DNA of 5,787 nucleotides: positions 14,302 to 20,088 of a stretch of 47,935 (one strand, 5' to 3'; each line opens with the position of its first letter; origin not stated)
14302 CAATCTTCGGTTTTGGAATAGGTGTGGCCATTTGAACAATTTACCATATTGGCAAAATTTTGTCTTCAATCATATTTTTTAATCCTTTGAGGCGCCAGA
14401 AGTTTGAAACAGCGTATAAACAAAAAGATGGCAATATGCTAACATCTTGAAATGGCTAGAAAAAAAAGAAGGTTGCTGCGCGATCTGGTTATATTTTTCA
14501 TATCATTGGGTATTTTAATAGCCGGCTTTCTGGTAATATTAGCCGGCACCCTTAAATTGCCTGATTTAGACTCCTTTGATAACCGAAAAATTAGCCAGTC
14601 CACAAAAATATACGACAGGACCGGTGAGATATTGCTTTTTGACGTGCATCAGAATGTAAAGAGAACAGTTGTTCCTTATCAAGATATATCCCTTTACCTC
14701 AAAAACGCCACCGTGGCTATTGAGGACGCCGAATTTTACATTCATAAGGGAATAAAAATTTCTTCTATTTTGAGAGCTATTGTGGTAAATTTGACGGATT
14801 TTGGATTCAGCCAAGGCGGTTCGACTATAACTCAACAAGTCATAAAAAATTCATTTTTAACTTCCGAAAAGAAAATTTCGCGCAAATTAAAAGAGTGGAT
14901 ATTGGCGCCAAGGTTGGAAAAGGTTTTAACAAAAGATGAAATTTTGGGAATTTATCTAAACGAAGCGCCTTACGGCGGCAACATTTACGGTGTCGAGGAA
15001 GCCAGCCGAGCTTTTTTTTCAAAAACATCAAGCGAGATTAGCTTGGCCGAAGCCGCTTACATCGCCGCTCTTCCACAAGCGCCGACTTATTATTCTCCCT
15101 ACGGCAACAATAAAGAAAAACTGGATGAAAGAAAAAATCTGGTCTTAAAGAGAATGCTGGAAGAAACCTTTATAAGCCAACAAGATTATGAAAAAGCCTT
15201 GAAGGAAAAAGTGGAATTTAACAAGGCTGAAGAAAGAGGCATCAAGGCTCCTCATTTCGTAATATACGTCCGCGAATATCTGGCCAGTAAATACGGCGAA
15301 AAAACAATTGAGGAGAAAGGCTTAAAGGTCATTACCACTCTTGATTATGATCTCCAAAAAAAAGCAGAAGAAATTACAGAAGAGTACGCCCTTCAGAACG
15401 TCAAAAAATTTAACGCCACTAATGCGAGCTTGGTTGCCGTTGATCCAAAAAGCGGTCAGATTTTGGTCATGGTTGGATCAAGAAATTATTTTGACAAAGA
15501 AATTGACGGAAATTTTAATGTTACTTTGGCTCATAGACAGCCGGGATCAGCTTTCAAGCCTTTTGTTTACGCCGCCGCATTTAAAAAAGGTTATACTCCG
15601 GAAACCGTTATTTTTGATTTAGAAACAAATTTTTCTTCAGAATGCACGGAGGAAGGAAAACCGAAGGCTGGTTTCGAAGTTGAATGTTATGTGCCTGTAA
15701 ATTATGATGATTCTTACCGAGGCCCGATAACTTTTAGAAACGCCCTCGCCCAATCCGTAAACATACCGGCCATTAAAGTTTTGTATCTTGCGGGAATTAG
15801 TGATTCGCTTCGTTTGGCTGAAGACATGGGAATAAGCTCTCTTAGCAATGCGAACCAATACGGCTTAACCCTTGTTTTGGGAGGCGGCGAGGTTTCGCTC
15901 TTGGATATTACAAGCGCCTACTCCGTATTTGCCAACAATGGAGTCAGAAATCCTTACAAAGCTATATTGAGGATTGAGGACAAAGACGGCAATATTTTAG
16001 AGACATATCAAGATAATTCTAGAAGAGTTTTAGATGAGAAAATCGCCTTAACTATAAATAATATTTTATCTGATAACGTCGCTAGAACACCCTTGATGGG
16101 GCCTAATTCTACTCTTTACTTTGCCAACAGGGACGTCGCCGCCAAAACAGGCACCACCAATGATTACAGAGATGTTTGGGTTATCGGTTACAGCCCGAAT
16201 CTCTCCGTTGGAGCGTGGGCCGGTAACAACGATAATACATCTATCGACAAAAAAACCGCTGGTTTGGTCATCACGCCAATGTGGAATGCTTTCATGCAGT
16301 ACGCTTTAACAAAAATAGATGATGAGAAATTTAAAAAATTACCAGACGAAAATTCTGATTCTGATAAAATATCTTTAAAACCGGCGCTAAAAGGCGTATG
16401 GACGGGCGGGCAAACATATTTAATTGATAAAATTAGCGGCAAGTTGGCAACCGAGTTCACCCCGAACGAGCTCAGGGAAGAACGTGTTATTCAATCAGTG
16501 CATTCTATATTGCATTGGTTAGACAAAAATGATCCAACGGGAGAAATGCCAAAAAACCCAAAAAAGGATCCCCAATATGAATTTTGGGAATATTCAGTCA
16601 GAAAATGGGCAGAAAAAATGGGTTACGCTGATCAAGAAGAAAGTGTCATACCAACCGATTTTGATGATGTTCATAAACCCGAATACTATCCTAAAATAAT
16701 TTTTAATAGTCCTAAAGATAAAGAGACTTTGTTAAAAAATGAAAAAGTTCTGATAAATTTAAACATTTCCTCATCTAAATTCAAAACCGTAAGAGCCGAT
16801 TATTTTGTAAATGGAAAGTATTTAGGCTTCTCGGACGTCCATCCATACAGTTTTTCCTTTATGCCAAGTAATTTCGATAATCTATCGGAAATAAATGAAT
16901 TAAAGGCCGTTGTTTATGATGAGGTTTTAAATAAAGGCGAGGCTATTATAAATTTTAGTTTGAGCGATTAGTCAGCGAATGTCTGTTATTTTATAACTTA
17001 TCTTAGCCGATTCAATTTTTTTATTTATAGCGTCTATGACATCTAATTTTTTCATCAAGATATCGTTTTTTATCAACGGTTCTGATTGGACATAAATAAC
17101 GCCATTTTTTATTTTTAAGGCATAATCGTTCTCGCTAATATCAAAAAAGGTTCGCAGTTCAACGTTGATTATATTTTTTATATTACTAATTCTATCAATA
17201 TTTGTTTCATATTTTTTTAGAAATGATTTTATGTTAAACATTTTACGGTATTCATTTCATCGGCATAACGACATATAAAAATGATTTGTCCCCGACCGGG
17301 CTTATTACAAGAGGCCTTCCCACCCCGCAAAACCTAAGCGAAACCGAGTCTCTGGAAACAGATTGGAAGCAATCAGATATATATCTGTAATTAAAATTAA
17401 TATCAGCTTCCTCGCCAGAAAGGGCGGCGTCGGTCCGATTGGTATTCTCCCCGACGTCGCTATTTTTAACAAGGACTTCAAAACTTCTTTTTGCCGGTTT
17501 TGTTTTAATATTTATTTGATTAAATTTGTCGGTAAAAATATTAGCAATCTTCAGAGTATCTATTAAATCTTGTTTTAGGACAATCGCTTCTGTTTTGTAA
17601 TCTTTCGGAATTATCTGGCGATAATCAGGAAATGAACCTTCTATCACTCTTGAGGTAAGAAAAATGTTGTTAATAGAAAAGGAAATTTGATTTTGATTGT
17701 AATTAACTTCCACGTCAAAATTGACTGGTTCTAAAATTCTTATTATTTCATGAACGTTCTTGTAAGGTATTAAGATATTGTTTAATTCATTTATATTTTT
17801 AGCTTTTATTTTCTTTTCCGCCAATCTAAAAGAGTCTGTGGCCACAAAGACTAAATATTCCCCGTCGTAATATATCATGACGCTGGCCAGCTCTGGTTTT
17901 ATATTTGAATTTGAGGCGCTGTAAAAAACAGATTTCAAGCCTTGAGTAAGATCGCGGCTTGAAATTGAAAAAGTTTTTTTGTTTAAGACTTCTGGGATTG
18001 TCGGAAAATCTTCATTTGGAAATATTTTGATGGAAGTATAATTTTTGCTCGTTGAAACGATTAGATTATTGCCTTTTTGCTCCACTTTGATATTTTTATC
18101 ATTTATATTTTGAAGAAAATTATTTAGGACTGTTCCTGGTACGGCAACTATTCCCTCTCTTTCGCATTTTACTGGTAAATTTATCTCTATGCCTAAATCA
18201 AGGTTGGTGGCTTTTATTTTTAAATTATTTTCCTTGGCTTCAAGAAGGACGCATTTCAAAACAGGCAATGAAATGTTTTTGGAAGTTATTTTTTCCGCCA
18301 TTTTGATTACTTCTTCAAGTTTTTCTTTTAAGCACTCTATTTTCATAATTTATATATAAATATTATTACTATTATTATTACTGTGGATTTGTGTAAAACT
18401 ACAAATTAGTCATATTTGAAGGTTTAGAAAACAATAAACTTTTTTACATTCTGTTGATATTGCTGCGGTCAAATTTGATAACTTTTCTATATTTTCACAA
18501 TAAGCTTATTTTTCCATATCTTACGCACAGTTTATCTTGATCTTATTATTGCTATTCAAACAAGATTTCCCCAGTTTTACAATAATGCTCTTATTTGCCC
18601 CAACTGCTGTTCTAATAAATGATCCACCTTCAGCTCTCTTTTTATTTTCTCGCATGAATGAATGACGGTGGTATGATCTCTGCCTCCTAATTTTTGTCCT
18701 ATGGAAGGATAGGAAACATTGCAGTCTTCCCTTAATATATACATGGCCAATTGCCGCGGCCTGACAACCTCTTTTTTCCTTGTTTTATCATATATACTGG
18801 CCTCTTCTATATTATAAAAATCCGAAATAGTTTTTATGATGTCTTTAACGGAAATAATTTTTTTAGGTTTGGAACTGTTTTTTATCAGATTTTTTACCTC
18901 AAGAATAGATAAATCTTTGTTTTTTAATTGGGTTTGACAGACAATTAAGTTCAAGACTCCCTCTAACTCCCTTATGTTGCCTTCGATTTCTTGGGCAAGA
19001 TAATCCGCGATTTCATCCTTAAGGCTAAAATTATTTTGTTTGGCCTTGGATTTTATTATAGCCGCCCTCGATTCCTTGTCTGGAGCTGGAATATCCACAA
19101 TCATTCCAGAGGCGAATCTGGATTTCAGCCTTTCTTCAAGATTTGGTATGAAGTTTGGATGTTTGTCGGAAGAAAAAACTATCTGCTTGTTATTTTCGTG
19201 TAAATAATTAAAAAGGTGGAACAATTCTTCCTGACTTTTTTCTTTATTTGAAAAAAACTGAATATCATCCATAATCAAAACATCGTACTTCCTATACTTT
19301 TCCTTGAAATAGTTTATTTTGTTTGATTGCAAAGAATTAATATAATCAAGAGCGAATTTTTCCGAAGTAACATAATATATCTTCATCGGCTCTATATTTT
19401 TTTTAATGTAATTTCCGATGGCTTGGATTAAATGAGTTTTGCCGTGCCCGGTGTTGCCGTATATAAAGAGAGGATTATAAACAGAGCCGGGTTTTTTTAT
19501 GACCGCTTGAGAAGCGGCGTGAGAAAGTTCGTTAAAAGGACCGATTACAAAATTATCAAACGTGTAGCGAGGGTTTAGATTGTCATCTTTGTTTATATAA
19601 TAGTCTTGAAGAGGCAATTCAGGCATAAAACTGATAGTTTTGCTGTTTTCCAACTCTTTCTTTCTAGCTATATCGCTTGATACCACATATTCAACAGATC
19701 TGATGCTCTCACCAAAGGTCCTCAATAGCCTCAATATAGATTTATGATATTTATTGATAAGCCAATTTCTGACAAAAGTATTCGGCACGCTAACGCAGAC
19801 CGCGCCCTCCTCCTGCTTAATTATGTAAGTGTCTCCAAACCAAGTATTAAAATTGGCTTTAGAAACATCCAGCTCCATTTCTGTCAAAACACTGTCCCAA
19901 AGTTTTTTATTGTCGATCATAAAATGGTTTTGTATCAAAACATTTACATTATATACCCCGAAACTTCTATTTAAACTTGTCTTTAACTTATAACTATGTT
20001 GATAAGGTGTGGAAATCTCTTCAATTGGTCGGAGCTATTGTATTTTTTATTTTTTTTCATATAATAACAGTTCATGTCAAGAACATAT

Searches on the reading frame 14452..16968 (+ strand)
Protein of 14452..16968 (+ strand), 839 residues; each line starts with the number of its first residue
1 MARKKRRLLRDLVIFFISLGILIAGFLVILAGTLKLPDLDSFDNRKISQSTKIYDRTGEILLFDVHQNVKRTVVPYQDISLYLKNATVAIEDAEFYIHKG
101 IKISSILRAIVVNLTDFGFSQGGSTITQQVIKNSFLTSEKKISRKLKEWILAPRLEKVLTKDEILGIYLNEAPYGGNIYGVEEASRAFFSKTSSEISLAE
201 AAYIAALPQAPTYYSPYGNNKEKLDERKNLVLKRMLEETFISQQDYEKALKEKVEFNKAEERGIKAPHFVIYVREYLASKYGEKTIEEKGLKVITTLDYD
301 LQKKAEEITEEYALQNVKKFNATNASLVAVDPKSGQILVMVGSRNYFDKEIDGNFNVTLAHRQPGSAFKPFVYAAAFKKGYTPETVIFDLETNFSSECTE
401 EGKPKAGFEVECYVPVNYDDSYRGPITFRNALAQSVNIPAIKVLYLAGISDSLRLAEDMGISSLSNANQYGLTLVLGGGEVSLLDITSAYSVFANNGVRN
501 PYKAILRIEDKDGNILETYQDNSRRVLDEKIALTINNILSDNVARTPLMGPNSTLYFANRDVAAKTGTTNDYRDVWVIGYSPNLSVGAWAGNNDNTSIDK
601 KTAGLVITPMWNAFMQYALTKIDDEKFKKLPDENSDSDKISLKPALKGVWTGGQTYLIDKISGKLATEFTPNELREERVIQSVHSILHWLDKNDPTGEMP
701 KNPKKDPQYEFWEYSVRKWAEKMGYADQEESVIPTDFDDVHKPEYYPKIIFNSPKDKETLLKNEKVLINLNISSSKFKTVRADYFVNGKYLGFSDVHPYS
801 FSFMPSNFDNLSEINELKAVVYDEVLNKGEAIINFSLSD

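Call 42: search_protein_families(library=pfam, max_evalue=0.00001, proteins=[window:14452-16968:+])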
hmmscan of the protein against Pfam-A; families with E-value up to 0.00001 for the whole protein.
seq(839 aa): 2 families
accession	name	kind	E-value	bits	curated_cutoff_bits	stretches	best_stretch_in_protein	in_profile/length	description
PF00912.28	Transgly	-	5.5e-60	202.3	27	1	65-235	8-177/178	Transglycosylase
PF00905.27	Transpeptidase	-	9e-22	78.1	22.1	1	326-609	2-292/299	Penicillin binding protein transpeptidase domain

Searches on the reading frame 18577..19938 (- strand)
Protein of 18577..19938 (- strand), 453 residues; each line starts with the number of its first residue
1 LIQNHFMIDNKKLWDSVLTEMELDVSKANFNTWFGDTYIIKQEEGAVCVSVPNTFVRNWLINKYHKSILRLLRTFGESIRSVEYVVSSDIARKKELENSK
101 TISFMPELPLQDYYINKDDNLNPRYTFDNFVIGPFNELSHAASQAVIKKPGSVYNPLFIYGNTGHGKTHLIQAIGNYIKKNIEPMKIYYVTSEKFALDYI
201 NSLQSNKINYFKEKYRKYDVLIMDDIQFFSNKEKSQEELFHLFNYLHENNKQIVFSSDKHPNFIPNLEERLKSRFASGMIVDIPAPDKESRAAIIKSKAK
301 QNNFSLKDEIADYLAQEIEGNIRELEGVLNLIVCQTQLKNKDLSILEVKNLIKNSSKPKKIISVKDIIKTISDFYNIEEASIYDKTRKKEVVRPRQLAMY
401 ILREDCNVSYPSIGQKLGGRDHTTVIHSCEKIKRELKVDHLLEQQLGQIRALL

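Call 5: search_protein_families(library=pfam, proteins=[window:18577-19938:-], max_evalue=0.01)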
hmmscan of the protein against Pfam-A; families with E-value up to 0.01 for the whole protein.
window:18577-19938:- (453 aa): 12 families
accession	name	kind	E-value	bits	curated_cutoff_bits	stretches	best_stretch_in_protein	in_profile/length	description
PF00308.24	Bac_DnaA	-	9e-67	224.7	23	1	121-282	1-162/162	Bacterial DnaA ATPAse domain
PF08299.17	Bac_DnaA_C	-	1.5e-27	95.9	31.5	1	365-432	2-69/69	Bacterial dnaA protein helix-turn-helix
PF11638.13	DnaA_N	-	4.5e-14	52.3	24.6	1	12-73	2-64/65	DnaA N-terminal domain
PF01695.23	IstB_IS21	-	1.9e-07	31.3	24.1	1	158-256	96-192/238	IstB-like ATP binding protein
PF00004.35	AAA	-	2.6e-06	28.3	21.2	1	158-274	2-126/131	ATPase family associated with various cellular activities (AAA)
PF13173.12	AAA_14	-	1.7e-05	25.3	27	1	155-274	3-114/129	AAA domain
PF01637.24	ATPase_2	-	0.00013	22.3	33.2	1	154-264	20-123/225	ATPase domain predominantly from Archaea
PF13401.12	AAA_22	-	0.00028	21.6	27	0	157-253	8-116/130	AAA domain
PF00910.28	RNA_helicase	-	0.00055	20.8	21.5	1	158-245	2-73/105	RNA helicase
PF22688.2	Hda_lid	-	0.00087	19.7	27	1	289-330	2-43/65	Hda, lid domain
PF13191.12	AAA_16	-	0.0067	17.4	32.6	0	153-188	24-54/167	AAA ATPase domain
PF14532.12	Sigma54_activ_2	-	0.0091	16.7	25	0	154-259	21-109/138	Sigma-54 interaction domain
